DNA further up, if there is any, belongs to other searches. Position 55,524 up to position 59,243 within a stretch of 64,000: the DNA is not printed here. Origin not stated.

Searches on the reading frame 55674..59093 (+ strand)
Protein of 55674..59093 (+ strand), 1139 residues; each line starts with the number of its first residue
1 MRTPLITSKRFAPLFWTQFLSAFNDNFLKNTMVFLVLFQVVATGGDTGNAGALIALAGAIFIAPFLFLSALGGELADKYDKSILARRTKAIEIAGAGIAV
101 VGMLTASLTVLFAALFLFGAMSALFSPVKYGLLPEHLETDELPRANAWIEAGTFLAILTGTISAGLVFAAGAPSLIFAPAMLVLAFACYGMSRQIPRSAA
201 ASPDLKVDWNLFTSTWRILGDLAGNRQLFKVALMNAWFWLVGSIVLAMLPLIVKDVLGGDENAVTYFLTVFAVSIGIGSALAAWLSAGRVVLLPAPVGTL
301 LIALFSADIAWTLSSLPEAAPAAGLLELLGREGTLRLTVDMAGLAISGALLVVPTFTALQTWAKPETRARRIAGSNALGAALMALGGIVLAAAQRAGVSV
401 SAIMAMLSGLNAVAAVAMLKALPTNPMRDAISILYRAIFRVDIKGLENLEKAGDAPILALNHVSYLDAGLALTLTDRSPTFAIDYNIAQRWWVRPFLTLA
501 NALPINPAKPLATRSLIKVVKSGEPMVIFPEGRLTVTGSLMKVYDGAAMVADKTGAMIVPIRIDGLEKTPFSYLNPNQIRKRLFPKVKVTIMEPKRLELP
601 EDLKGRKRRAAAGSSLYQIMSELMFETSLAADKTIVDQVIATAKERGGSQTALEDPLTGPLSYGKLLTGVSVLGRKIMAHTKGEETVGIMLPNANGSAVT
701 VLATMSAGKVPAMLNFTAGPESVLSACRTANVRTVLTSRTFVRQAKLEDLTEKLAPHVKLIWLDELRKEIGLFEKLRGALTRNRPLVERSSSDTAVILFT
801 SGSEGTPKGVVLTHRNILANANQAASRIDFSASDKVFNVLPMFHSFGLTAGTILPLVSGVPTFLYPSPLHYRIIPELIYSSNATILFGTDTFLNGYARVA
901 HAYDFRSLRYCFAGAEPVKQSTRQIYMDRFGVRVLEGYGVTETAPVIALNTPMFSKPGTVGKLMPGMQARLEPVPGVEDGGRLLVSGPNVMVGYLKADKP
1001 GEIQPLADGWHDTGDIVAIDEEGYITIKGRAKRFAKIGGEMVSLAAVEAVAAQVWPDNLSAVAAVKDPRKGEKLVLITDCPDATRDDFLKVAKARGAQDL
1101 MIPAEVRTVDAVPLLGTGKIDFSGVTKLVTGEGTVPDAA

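Call 69: search_protein_families(library=pfam, proteins=[window:55674-59093:+], max_evalue=0.00001)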
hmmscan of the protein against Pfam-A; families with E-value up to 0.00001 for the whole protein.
window:55674-59093:+ (1139 aa): 3 families
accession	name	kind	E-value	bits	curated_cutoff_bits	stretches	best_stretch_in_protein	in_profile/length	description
PF00501.34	AMP-binding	-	5.4e-59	200.4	29.9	1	648-995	9-384/384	AMP-binding enzyme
PF01553.26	Acyltransferase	-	5.5e-17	62.2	23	1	440-563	1-131/132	Acyltransferase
PF07690.21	MFS_1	-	5e-14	52.4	33.4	1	15-315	2-291/347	Major Facilitator Superfamily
